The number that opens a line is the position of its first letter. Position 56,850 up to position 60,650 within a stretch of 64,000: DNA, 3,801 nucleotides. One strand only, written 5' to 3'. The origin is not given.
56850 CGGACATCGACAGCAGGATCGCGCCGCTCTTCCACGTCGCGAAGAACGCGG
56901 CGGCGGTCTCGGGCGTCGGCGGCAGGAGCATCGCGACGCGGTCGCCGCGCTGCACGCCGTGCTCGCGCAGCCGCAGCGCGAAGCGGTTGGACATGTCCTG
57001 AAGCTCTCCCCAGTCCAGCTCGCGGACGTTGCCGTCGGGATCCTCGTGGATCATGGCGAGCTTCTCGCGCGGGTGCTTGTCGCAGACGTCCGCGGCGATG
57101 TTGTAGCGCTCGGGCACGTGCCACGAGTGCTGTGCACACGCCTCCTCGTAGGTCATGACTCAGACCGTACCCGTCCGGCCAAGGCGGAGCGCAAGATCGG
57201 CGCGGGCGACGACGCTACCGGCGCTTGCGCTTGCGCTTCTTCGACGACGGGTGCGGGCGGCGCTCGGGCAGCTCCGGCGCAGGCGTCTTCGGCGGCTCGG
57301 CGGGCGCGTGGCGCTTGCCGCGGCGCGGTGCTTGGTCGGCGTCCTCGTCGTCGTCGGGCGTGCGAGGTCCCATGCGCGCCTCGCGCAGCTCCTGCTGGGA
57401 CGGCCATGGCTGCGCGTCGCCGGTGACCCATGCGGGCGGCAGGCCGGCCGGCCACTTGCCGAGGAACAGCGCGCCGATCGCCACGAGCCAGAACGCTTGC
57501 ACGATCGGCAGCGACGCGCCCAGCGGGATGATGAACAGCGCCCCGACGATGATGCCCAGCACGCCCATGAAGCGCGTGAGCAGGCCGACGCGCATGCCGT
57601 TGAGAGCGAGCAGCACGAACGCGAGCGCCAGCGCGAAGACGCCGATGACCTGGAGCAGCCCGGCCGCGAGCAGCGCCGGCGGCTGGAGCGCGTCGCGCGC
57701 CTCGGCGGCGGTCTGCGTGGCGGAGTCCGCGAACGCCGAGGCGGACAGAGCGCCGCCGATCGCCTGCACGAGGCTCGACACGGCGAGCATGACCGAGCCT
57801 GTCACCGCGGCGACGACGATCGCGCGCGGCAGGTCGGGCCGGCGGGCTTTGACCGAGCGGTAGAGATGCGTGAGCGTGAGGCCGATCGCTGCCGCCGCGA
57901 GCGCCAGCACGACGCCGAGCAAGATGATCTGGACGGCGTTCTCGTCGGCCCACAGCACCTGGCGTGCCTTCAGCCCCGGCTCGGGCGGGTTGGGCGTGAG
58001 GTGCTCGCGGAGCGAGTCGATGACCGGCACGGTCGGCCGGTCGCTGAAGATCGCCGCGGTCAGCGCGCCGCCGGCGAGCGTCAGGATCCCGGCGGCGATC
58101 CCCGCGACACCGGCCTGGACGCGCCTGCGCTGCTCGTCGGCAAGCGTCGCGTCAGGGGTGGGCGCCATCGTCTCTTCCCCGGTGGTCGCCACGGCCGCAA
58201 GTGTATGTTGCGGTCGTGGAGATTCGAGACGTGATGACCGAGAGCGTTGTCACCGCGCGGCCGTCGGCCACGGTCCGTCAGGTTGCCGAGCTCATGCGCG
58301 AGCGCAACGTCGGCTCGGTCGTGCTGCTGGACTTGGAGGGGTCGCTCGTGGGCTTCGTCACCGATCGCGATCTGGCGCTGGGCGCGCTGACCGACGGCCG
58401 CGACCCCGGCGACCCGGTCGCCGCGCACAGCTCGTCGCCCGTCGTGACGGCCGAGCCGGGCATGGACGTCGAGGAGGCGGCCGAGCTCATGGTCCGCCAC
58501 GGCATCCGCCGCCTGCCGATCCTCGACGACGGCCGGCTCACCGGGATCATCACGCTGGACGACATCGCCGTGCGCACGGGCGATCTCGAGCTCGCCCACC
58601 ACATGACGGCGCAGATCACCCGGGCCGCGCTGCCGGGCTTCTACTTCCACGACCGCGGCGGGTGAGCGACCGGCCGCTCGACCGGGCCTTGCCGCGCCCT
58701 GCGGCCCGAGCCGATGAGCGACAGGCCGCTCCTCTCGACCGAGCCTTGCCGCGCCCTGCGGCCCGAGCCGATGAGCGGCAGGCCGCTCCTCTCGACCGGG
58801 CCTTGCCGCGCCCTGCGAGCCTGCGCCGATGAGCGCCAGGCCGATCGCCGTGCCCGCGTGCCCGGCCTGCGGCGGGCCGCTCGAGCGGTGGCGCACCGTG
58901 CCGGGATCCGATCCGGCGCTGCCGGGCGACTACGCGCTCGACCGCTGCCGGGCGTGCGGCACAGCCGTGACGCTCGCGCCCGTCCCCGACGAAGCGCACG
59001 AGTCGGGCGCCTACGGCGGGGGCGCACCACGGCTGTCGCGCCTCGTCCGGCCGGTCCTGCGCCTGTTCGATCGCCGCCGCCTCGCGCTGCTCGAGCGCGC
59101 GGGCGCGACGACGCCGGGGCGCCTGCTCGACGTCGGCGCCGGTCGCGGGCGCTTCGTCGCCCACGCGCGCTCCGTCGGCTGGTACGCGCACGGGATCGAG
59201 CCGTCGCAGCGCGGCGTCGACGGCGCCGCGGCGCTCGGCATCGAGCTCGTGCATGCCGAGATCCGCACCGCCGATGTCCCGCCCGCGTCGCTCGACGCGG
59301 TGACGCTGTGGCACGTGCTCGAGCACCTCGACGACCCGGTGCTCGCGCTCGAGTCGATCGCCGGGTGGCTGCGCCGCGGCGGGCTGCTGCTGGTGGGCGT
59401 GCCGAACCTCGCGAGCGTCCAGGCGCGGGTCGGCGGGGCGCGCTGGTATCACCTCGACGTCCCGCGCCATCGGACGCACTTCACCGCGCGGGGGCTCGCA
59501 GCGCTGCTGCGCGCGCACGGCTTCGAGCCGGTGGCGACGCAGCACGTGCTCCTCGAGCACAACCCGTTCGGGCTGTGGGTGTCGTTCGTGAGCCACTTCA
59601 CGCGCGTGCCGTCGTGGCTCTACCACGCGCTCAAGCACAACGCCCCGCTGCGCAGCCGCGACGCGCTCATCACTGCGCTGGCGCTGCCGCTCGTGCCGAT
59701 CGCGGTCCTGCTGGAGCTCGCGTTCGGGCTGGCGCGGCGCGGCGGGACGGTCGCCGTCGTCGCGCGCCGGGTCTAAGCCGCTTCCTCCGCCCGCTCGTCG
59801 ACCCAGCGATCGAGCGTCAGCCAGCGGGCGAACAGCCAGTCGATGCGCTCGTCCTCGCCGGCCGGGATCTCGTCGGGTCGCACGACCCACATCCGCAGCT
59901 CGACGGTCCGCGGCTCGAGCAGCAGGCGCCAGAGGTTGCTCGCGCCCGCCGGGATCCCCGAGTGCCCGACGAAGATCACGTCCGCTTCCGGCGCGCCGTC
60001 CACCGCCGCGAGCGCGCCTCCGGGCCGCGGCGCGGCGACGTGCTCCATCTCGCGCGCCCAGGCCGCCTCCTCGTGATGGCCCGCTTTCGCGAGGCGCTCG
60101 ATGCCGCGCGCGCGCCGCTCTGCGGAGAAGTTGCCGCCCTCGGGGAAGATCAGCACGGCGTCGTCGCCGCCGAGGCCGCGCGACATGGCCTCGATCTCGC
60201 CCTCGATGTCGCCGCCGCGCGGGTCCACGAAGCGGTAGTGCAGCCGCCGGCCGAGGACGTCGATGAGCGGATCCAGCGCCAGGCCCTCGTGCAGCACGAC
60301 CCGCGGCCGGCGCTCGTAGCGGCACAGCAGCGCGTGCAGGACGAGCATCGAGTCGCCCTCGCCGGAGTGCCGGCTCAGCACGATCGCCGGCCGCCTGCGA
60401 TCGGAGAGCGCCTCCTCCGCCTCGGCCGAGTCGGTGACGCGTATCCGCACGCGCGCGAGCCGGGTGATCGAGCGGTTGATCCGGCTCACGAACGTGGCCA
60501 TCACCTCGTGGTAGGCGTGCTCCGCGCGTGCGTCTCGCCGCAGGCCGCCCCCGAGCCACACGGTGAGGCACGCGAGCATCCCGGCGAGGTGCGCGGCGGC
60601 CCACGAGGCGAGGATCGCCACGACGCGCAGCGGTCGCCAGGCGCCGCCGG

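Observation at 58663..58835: The 5' start of the methyltransferase gene is tandemly triplicated, and each copy carries its own ATGAGCG start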

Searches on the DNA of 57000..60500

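Call 6: search_rna_families(source=window, start=57000, end=60500, threshold=evalue, max_evalue=1)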
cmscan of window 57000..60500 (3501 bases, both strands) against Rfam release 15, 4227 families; matches with E-value up to 1: 0.
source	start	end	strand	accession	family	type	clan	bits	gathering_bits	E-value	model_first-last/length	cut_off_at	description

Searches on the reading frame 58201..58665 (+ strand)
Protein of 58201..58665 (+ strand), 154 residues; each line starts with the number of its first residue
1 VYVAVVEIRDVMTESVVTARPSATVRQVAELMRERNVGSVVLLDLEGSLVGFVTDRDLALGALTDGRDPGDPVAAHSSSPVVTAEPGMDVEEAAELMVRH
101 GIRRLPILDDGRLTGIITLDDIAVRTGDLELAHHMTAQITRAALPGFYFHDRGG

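Call 9: search_protein_families(library=pfam, proteins=[window:58201-58665:+])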
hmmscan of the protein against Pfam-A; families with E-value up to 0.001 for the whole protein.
window:58201-58665:+ (154 aa): 1 family
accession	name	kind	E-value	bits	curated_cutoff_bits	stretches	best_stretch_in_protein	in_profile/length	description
PF00571.33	CBS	-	1.1e-30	106.2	24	2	78-123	6-52/57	CBS domain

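Call 11: find_encoding_contigs(protein=window:58201-58665:+, flank=3000, max_places=10)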
Protein window:58201-58665:+ (154 aa): no gene with exactly this product is on record in the collection.

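Call 21: list_cluster_members(proteins=[P0001, window:58201-58665:+])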
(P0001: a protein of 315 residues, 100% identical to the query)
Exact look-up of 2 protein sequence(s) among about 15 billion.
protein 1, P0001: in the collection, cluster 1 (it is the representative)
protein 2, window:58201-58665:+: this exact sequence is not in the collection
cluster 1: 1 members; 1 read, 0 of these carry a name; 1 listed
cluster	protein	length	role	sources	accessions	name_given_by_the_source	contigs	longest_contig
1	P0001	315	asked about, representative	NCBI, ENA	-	-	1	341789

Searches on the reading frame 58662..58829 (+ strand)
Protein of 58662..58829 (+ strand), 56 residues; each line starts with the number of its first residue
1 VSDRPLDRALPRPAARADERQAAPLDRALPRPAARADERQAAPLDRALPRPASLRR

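Call 49: search_protein_families(library=pfam, proteins=[window:58662-58829:+], max_evalue=1)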
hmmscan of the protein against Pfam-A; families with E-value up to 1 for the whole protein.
seq(56 aa): 0 families
